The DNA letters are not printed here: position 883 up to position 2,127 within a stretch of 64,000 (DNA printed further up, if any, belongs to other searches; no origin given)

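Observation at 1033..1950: Stand-alone Cas1 homologue in a housekeeping context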

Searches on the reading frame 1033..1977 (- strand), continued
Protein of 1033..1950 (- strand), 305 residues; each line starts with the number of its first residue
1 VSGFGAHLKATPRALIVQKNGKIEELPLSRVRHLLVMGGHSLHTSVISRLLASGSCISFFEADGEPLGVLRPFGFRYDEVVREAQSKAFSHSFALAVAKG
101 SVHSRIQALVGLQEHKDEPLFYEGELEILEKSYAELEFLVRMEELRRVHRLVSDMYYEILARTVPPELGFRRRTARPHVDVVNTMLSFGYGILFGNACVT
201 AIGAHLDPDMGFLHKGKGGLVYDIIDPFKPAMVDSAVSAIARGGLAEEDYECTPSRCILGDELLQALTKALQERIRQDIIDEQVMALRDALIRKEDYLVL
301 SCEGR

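Call 19: find_encoding_contigs(protein=P0100, flank=8000, max_places=2)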
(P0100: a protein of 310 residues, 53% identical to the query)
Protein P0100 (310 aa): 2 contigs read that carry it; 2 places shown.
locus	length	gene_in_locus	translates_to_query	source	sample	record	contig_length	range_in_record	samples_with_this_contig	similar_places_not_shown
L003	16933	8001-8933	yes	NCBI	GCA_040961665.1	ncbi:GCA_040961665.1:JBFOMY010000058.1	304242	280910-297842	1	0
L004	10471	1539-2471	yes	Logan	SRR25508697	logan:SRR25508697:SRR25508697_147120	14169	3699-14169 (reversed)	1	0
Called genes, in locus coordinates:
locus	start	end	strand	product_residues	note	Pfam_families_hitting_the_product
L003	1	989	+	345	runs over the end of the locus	PF12863:DUF3821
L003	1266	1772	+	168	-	PF00881:Nitroreductase, PF14512:TM1586_NiRdase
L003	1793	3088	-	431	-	PF13385:Laminin_G_3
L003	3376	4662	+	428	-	PF00215:OMPdecase, PF03737:RraA-like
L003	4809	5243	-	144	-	PF13291:ACT_4 (faint), PF01842:ACT (weak), PF13840:ACT_7 (faint), PF19571:ACT_8, PF22629:ACT_AHAS_ss (faint), PF01842:ACT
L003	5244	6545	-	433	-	PF00501:AMP-binding, PF04443:LuxE (faint), PF14535:AMP-binding_C_2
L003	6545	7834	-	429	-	PF00501:AMP-binding, PF14535:AMP-binding_C_2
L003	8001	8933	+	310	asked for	PF01867:Cas_Cas1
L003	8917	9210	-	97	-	PF00708:Acylphosphatase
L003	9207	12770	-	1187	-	-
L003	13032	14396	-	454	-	PF02878:PGM_PMM_I, PF02879:PGM_PMM_II, PF02880:PGM_PMM_III, PF00408:PGM_PMM_IV (weak)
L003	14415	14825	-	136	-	PF03205:MobB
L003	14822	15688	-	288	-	PF19122:DUF5806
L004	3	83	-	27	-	?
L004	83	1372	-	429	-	PF00501:AMP-binding, PF14535:AMP-binding_C_2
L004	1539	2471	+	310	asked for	PF01867:Cas_Cas1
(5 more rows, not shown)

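Call 20: find_encoding_contigs(protein=P0085, flank=8000, max_places=2)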
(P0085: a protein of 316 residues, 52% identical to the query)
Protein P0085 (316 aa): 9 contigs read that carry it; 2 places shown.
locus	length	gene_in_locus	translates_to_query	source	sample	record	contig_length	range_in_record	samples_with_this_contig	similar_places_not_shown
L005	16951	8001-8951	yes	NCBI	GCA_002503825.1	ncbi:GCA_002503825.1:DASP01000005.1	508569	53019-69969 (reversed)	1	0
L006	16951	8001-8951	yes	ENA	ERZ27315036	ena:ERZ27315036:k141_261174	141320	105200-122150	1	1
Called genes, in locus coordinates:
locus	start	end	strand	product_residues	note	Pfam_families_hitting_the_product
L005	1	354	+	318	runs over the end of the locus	PF12863:DUF3821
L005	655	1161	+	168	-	PF00881:Nitroreductase, PF14512:TM1586_NiRdase (weak), PF00881:Nitroreductase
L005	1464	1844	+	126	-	PF01880:Desulfoferrodox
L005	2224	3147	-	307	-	PF04332:DUF475, PF03741:TerC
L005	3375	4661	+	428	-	PF00215:OMPdecase, PF03737:RraA-like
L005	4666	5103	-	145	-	PF13291:ACT_4 (faint), PF01842:ACT (weak), PF13840:ACT_7 (faint), PF19571:ACT_8, PF22629:ACT_AHAS_ss (faint), PF01842:ACT (weak)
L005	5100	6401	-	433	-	PF00501:AMP-binding, PF14535:AMP-binding_C_2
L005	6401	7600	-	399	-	PF00501:AMP-binding, PF14535:AMP-binding_C_2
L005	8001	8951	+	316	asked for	PF01867:Cas_Cas1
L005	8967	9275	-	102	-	PF00708:Acylphosphatase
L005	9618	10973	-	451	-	PF02878:PGM_PMM_I, PF02879:PGM_PMM_II, PF02880:PGM_PMM_III, PF00408:PGM_PMM_IV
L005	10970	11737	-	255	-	PF03205:MobB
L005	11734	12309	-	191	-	PF19122:DUF5806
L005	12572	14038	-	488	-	PF00072:Response_reg, PF00989:PAS (weak), PF08448:PAS_4 (faint), PF13188:PAS_8 (faint), PF13426:PAS_9, PF00989:PAS (weak), PF13426:PAS_9 (weak), PF08447:PAS_3 (weak)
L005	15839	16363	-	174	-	-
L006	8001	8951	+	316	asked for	PF01867:Cas_Cas1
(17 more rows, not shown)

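Call 21: find_related_loci(query=A1, collection=genome_contigs, flank=6000)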
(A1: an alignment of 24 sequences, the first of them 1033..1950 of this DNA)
Query A1 (305 aa) in genome_contigs; peptide patterns used: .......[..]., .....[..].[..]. (x = any residue, [..] = any of these).
264 stretches matched a pattern; 257 encode a relative of the query (tblastn E <= 1e-3); the best 80 are kept; 80 distinct loci.
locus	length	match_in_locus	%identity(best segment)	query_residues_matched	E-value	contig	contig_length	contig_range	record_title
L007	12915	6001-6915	93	1-305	0e+0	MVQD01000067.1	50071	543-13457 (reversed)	MAG: Methanoregulaceae archaeon PtaB.Bin056 A4E37_contig000067, whole genome shotgun sequence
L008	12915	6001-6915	93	1-305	0e+0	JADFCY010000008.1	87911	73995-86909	MAG: Methanolinea sp. isolate QR_Bin.1 NODE_8_length_87911_cov_62.1032, whole genome shotgun sequence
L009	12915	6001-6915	90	1-305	0e+0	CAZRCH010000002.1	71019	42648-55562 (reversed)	MAG TPA_asm: uncultured Methanolinea sp. isolate SRP278314_co2_198 genome assembly, contig: NODE_640_length_71019_cov_14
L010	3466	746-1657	84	1-304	0e+0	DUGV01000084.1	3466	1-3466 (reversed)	MAG TPA_asm: Methanolinea sp. isolate UBA11423 contig_317556, whole genome shotgun sequence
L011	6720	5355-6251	78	1-299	6e-162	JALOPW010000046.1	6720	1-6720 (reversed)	MAG: Methanolinea sp. isolate Prado139 scaffold_25167, whole genome shotgun sequence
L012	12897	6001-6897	71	1-299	2e-151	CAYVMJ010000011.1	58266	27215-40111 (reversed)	MAG TPA_asm: uncultured Methanolinea sp. isolate binchicken_co190_342 genome assembly, contig: NODE_1186_length_58266_co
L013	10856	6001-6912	69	1-304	1e-147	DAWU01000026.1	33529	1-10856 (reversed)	MAG TPA_asm: Methanolinea sp. UBA275 UBA275_contig_2377, whole genome shotgun sequence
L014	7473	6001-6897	69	1-299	4e-147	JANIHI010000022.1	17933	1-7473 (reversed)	MAG: Methanolinea sp. isolate LCB019-065 scaffold_3789_c1, whole genome shotgun sequence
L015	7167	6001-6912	68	1-304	1e-146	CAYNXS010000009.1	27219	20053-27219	MAG TPA_asm: uncultured Methanolinea sp. isolate SRP192927_co7_352 genome assembly, contig: NODE_2950_length_27219_cov_2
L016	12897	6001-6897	69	1-299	2e-142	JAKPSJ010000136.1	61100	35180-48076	MAG: Methanobacteriota archaeon isolate JPNA_metabat.119_sub k141_68774, whole genome shotgun sequence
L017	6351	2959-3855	67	1-299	3e-140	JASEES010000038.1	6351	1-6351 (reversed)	MAG: Methanolinea sp. isolate Yes46-04 NODE_40_length_6351_cov_5.055909, whole genome shotgun sequence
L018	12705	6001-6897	68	1-299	5e-140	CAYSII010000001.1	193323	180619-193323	MAG TPA_asm: uncultured Methanolinea sp. isolate binchicken_co43_382 genome assembly, contig: NODE_24_length_193323_cov_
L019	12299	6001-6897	68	1-299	1e-139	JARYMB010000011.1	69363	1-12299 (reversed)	MAG: Methanolinea sp. isolate A05DMB-I-21 NODE_11_length_69363_cov_85.156135, whole genome shotgun sequence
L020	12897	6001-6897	66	1-299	9e-138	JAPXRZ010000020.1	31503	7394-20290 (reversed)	MAG: Methanolinea sp. isolate binned_ad_9.15 NODE_1580_length_31503_cov_5.499618, whole genome shotgun sequence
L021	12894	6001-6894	72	1-298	1e-151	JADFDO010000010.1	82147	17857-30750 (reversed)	MAG: Methanolinea sp. isolate QR_Bin.22 NODE_10_length_82147_cov_55.0969, whole genome shotgun sequence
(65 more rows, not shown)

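Call 38: predict_structure(alignment_id=A1)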
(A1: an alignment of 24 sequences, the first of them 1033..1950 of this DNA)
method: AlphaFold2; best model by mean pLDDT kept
length: 305 residues; sequences in the alignment: 24
mean_pLDDT: 89.8   pTM: 0.83
mean pLDDT of the five models: 89.8, 87.8, 85.6, 85.1, 84.8
residues with pLDDT >= 90: 200; 70-90: 94; 50-70: 6; < 50: 5
segments of 3 or more residues with pLDDT < 50: 1-3
pLDDT, mean of each block of 10 residues (from residue 1): 70 91 89 83 90 87 78 76 89 96 96 88 95 95 96 97 94 88 96 88 88 92 97 96 93 92 93 91 94 91 59
secondary structure, 60 per line:
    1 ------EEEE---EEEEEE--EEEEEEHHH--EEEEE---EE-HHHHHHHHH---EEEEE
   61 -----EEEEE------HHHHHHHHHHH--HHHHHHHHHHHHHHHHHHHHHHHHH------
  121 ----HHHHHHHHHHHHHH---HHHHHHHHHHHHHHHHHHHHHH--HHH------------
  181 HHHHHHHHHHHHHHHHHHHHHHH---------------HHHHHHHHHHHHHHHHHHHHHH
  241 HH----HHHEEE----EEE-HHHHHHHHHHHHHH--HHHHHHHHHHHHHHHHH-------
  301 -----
elements in order: E7-10 E14-19 E22-27 E33-37 H44-52 E56-60 E66-70 H77-87 H90-114 H125-138 H142-163 H181-203 H219-242 E250-252 E257-259 H261-274 H277-293

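Call 39: search_protein_representatives(alignment_id=A1)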
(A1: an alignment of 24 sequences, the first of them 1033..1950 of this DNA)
Query: 24 sequences, 309 profile positions. Proteins with E-value up to 0.001 (for the whole library): 7203; up to 1e-10: 3672; up to 1e-30: 39. The best 150 are listed.
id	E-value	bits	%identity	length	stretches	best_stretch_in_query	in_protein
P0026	4.5e-153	525.2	-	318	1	1-307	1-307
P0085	3.6e-151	519.0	-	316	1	1-307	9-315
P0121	4.1e-108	377.5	-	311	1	2-306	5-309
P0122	3.3e-106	371.3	-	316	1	6-308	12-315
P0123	1.7e-104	365.6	-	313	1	5-304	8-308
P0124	1.3e-103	362.8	-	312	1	4-307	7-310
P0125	4.3e-97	341.4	-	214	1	2-208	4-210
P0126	6.9e-90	317.7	-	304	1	3-307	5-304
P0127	1.2e-88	313.6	-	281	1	31-305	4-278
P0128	3.4e-88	312.1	-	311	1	3-306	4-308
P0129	2.9e-83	295.9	-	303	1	1-306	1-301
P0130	1.2e-80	287.3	-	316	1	3-295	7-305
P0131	4.3e-73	262.5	-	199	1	123-307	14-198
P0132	2.9e-70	253.2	-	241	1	74-306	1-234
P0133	8.6e-67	241.8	-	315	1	1-305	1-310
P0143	5.3e-47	176.8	-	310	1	4-301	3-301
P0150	3.0e-34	134.9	-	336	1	7-286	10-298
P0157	6.8e-31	123.9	-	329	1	6-304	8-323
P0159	5.7e-30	120.9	-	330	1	4-305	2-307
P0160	1.2e-29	119.9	-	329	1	24-287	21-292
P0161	2.6e-29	118.7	-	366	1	7-285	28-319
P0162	3.2e-29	118.4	-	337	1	8-287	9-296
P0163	6.1e-29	117.5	-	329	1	7-283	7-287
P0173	1.1e-27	113.4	-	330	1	37-304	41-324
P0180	3.6e-27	111.7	-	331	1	7-300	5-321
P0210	1.9e-25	106.0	-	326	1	6-299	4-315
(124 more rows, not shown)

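Call 42: find_encoding_contigs(protein=P0133, flank=6000, max_places=2)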
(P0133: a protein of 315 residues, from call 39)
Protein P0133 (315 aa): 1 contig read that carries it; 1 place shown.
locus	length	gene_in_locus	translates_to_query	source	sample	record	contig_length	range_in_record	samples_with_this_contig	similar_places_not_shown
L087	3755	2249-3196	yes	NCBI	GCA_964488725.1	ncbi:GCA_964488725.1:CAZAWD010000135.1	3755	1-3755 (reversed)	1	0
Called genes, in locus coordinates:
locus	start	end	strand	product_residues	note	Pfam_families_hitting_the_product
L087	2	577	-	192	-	?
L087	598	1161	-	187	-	-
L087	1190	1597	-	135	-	PF03686:UPF0146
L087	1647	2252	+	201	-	PF07998:Peptidase_M54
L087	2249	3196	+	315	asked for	PF01867:Cas_Cas1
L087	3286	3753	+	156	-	?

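Call 43: find_encoding_contigs(protein=P0143, flank=6000, max_places=2)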
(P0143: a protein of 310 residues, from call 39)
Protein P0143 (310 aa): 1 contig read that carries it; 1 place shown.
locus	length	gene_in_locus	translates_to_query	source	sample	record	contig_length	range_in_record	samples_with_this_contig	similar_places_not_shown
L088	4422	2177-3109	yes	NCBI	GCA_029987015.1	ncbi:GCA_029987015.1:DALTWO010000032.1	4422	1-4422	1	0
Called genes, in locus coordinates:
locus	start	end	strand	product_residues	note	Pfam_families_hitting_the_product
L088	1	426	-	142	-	PF02254:TrkA_N, PF03435:Sacchrp_dh_NADP (weak), PF03807:F420_oxidored (faint), PF13241:NAD_binding_7 (faint)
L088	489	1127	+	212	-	PF01351:RNase_HII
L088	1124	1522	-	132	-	PF03686:UPF0146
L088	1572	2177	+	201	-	PF07998:Peptidase_M54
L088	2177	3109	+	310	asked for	PF01867:Cas_Cas1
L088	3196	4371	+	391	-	PF01926:MMR_HSR1, PF02421:FeoB_N, PF08438:YGR210-like_G4, PF02824:TGS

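Call 44: find_encoding_contigs(protein=P0129, flank=6000, max_places=2)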
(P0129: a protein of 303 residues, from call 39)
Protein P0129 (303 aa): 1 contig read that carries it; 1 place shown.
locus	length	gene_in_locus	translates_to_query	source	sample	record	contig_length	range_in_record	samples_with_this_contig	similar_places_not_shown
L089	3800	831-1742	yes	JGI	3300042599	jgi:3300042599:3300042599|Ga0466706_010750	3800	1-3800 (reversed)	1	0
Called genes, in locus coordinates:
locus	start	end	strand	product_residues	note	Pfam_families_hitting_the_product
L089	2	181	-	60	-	?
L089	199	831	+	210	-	PF07998:Peptidase_M54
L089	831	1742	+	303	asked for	PF01867:Cas_Cas1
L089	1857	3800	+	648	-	?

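Call 45: find_encoding_contigs(protein=P0122, flank=6000, max_places=2)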
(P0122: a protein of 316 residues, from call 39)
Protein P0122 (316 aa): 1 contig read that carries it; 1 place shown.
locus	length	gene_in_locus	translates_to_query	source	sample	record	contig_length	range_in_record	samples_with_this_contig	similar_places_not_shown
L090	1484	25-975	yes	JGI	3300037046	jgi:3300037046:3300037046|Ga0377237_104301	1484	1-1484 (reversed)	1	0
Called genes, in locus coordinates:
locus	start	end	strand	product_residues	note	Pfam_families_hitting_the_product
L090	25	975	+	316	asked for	PF01867:Cas_Cas1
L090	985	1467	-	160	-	PF25399:DeaD_dimer, PF03880:DbpA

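Call 46: find_encoding_contigs(protein=P0130, flank=6000, max_places=2)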
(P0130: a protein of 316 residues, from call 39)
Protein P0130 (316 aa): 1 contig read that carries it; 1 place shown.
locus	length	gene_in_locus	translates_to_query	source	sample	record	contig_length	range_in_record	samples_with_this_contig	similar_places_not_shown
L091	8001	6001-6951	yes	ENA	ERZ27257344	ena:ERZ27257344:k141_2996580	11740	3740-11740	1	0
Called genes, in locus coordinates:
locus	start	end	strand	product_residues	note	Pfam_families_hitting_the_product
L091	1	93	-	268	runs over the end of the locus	PF01163:RIO1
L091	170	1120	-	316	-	PF00579:tRNA-synt_1b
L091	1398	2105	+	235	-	-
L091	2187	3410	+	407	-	PF00162:PGK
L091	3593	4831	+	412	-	PF00072:Response_reg, PF02985:HEAT (faint), PF13513:HEAT_EZ (faint), PF13646:HEAT_2, PF03130:HEAT_PBS (weak)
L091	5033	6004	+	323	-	PF00903:Glyoxalase (faint)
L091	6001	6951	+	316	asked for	PF01867:Cas_Cas1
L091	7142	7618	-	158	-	PF00583:Acetyltransf_1, PF13673:Acetyltransf_10, PF13508:Acetyltransf_7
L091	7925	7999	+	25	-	?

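Call 49: search_protein_families(library=padloc, alignment_id=A2, max_evalue=0.001)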
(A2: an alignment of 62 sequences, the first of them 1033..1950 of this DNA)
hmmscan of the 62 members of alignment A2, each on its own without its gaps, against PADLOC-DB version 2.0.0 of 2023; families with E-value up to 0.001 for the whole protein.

A. member 1, window:1033-1950:- (305 aa): 31 families (the best 25 are shown)
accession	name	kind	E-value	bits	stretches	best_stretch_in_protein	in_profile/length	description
PDLC01608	Cas1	-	3.3e-48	162.5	1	3-273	5-276/276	"CAS-I,CAS-II,CAS-III,CAS-IV,CAS-V,CAS-VI; acquisition_1"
PDLC00927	Cas1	-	1.3e-44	150.7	1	4-302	7-319/327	CRISPR-associated endonuclease Cas1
PDLC01248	Cas1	-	4e-44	149.2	1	14-294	18-279/289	"CAS-I,CAS-II,CAS-III,CAS-IV,CAS-V,CAS-VI; acquisition_1"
PDLC01249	Cas1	-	1.7e-39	133.9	1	5-244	7-239/246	"CAS-I,CAS-II,CAS-III,CAS-IV,CAS-V,CAS-VI; acquisition_1"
PDLC01449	Cas1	-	7.3e-39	131.7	1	13-287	17-265/285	"CAS-I,CAS-II,CAS-III,CAS-IV,CAS-V,CAS-VI; acquisition_1"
PDLC00928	Cas1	-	1.3e-32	111.1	1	14-283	17-294/315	Cas1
PDLC02025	Cas1d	-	1.9e-32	111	1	13-283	19-286/316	-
PDLC01740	Cas1_IIIa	-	1.6e-30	105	1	9-277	13-285/331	-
PDLC01747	Cas1g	-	4e-28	96.3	1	5-279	206-484/523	-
PDLC02063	Cas1_IIIb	-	5.4e-26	89.3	1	4-293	318-605/617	-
PDLC01742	Cas1b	-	1.1e-25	88.9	1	8-281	13-289/326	-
PDLC02066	Cas1b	-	1.1e-25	88.7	1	4-280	8-296/322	-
PDLC01334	Cas1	-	1.8e-24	84.7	1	16-279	23-299/336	"CAS-I,CAS-II,CAS-III,CAS-IV,CAS-V,CAS-VI; acquisition_1"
PDLC01743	Cas1c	-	2.9e-24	83.9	1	6-280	15-299/337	-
PDLC00923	Cas1c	-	8.3e-24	82.5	1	16-279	24-302/340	"CRISPR-associated endonuclease Cas1, subtype I-C/DVULG"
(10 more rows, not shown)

B. families by the number of members that match (of 62 scanned): 42 families (the first 25 are shown)
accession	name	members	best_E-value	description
PDLC02903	pVip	2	4.9e-08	Viperins not associated with kinases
PDLC01608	Cas1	1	3.3e-48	"CAS-I,CAS-II,CAS-III,CAS-IV,CAS-V,CAS-VI; acquisition_1"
PDLC00927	Cas1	1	1.3e-44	CRISPR-associated endonuclease Cas1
PDLC01248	Cas1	1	4e-44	"CAS-I,CAS-II,CAS-III,CAS-IV,CAS-V,CAS-VI; acquisition_1"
PDLC02919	HEAT-ARM_XIII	1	1.3e-43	-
PDLC01249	Cas1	1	1.7e-39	"CAS-I,CAS-II,CAS-III,CAS-IV,CAS-V,CAS-VI; acquisition_1"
PDLC01449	Cas1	1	7.3e-39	"CAS-I,CAS-II,CAS-III,CAS-IV,CAS-V,CAS-VI; acquisition_1"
PDLC00928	Cas1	1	1.3e-32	Cas1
PDLC02025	Cas1d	1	1.9e-32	-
PDLC01740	Cas1_IIIa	1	1.6e-30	-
PDLC01747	Cas1g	1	4e-28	-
PDLC02063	Cas1_IIIb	1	5.4e-26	-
PDLC01742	Cas1b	1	1.1e-25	-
PDLC02066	Cas1b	1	1.1e-25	-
PDLC01334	Cas1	1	1.8e-24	"CAS-I,CAS-II,CAS-III,CAS-IV,CAS-V,CAS-VI; acquisition_1"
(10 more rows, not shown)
